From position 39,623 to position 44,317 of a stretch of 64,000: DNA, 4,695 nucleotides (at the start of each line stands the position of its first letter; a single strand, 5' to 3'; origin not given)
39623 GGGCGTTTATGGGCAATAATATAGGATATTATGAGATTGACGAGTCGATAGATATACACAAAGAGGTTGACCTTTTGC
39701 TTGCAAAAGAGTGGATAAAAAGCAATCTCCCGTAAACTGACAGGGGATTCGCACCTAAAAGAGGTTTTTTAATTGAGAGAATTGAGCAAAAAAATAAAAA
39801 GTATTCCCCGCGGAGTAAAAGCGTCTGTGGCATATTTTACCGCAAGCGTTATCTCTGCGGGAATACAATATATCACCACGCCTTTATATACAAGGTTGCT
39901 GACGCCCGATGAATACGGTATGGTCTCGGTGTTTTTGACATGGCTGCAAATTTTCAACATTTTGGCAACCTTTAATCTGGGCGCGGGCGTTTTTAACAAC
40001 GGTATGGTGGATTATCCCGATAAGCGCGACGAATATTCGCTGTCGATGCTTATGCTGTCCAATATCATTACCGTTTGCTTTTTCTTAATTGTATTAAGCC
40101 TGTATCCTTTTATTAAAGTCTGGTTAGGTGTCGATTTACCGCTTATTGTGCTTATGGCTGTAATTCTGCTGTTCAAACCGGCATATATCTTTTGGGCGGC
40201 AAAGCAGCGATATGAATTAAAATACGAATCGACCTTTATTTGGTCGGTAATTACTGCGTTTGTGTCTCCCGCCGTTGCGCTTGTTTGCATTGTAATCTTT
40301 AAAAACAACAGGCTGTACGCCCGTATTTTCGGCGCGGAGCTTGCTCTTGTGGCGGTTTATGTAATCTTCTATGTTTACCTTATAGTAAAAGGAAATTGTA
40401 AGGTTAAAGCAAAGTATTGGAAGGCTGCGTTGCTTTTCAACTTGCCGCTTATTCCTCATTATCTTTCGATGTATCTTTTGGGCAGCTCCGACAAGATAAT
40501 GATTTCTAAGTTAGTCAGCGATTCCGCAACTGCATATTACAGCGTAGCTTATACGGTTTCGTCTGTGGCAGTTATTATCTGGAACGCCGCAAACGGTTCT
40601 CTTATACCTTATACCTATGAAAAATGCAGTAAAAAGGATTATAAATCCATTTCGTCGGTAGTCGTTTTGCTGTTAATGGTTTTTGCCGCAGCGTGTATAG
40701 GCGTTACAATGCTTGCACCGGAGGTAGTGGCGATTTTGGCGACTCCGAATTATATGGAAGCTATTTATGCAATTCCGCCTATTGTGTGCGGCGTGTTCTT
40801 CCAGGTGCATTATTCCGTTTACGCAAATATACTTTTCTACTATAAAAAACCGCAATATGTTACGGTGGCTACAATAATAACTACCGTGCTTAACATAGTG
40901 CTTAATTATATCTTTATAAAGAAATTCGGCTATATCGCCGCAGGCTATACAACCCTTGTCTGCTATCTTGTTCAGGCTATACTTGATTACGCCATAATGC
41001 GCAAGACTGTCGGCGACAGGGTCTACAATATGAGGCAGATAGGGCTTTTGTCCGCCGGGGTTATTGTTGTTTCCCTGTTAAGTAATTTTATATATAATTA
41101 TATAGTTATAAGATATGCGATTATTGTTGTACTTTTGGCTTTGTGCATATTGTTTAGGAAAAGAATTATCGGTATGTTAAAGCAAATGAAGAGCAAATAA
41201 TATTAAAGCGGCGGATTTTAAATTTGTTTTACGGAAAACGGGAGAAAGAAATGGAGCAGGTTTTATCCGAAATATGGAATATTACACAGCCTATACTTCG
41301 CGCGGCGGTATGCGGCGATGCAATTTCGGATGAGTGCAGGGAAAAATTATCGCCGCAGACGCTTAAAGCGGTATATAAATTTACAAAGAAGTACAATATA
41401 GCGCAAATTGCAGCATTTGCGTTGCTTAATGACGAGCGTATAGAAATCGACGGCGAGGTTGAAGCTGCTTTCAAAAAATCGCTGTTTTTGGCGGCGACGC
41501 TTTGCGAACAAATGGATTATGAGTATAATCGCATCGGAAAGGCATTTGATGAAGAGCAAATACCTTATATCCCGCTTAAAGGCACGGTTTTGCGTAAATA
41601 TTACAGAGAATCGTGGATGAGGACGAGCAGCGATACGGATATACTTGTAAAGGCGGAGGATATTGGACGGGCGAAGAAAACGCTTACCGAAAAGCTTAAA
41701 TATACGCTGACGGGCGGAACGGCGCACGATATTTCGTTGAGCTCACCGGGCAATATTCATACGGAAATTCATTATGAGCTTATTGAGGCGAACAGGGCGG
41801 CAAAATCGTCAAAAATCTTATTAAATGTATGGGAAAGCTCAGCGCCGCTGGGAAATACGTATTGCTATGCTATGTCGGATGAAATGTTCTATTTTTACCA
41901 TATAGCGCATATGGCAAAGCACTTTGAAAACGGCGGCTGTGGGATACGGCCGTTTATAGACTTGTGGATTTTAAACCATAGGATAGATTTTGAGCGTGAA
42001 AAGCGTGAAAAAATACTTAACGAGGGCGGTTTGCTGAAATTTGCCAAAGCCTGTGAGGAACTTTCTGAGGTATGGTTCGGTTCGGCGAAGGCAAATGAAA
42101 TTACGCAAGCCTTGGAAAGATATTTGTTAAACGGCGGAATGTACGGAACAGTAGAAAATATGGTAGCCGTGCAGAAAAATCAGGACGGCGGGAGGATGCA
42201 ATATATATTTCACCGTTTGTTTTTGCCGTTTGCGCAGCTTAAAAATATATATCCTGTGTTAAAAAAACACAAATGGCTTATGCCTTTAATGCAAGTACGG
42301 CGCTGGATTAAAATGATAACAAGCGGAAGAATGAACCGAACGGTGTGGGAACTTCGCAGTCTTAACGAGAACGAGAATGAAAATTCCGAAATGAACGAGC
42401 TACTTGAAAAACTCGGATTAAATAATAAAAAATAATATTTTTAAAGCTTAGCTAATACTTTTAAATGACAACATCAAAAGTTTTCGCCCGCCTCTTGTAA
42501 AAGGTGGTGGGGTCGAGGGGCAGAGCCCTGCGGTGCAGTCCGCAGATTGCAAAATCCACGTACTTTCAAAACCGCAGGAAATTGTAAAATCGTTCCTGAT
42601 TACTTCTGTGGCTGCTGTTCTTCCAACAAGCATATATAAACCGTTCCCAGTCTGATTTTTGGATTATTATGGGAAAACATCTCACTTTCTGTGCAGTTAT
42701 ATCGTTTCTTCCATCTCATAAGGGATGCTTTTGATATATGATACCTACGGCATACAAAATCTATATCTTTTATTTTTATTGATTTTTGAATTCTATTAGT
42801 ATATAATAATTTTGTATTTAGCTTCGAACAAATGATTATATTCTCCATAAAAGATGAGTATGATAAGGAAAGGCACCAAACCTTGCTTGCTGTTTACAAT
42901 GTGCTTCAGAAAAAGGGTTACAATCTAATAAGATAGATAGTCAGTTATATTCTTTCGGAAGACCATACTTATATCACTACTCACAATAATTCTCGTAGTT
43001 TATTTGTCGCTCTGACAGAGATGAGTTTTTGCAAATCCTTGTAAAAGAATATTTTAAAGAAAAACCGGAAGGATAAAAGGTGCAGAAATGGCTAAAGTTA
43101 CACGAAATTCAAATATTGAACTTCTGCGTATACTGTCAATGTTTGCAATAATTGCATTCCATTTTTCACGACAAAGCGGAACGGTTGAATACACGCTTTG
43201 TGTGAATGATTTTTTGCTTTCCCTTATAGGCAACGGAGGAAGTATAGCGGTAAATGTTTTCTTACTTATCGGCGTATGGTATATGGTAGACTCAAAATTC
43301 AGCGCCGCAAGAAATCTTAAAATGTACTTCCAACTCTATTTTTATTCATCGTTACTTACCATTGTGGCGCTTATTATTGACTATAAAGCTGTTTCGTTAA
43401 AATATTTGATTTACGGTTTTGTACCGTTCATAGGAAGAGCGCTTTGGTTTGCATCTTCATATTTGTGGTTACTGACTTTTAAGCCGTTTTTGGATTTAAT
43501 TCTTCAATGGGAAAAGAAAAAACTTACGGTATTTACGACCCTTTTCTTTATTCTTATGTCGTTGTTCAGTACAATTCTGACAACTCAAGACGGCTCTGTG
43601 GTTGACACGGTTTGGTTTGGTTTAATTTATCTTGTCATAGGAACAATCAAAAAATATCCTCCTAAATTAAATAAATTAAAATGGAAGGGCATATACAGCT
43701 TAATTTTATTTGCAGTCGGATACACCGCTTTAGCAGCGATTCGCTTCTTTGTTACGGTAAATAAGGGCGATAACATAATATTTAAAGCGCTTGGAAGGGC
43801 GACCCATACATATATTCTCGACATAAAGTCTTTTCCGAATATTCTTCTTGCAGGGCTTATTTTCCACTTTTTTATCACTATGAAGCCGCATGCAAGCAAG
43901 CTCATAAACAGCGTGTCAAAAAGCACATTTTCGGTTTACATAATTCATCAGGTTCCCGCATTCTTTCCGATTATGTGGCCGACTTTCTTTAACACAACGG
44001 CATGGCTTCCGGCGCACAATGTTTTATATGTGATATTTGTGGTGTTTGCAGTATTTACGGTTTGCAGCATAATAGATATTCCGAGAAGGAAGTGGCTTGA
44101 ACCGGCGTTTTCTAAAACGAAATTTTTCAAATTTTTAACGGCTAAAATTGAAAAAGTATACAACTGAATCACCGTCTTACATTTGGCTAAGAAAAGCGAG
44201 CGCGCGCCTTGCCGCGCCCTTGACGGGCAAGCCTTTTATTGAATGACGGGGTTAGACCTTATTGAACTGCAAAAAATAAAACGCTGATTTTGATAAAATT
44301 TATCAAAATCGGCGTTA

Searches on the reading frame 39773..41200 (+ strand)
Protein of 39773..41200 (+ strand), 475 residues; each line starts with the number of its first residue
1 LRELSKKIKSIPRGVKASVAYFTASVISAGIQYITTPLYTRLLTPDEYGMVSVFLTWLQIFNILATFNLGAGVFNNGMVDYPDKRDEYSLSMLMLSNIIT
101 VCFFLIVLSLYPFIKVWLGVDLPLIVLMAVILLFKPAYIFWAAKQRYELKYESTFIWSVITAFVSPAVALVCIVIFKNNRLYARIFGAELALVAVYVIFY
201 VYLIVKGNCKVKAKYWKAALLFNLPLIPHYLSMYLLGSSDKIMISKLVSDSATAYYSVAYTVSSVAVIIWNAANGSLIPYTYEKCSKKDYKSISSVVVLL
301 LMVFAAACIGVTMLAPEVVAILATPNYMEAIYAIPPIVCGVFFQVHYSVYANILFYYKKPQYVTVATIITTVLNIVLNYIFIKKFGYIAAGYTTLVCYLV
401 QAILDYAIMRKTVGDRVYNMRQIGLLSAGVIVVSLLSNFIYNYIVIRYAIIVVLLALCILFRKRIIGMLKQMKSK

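Call 77: search_protein_families(library=pfam, proteins=[window:39773-41200:+], max_evalue=0.001)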
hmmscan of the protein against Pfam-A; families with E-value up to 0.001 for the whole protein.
window:39773-41200:+ (475 aa): 3 families
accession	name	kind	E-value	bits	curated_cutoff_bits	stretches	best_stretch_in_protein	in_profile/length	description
PF01943.22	Polysacc_synt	-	6.6e-21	75.4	28.2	1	19-280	6-269/274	Polysaccharide biosynthesis protein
PF13440.11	Polysacc_synt_3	-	2.4e-12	47.2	23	1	40-330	3-291/293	Polysaccharide biosynthesis protein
PF01554.23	MatE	-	2.8e-06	27.6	24.9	1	225-380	1-161/161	MatE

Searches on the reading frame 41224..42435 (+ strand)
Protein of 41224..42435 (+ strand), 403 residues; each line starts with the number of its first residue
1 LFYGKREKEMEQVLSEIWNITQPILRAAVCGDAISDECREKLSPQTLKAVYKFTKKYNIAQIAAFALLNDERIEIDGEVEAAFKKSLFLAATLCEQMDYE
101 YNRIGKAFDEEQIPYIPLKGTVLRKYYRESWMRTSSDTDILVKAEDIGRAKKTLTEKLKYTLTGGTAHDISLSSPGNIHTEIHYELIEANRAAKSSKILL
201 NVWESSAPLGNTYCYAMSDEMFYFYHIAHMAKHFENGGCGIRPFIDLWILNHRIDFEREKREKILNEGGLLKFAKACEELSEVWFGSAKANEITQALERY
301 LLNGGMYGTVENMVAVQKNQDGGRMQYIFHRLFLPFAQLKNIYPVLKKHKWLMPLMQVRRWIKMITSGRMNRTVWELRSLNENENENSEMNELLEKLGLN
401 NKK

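Call 77: search_protein_families(library=pfam, proteins=[window:41224-42435:+], max_evalue=0.001)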
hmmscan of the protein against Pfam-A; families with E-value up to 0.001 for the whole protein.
window:41224-42435:+ (403 aa): 1 family
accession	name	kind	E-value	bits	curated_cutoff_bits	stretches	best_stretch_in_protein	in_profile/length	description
PF14907.12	NTP_transf_5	-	5.6e-36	124.8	31.2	1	74-286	33-249/249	Uncharacterised nucleotidyltransferase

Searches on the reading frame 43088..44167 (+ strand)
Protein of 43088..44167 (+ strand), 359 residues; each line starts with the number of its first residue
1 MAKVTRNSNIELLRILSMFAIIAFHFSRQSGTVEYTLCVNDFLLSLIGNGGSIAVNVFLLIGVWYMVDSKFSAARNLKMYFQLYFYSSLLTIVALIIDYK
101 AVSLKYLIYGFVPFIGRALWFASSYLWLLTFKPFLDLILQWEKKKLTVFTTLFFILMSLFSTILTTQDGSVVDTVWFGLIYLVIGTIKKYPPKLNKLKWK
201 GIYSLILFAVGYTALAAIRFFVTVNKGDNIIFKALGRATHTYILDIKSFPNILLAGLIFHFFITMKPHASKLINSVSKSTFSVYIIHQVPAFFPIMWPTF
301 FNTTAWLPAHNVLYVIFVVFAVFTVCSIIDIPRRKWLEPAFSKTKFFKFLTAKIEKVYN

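Call 77: search_protein_families(library=pfam, proteins=[window:43088-44167:+], max_evalue=0.001)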
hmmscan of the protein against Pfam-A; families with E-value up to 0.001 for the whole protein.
window:43088-44167:+ (359 aa): 1 family
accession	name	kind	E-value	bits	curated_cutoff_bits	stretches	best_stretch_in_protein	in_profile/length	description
PF01757.29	Acyl_transf_3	-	6.8e-13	48.8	31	1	8-329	2-324/326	Acyltransferase domain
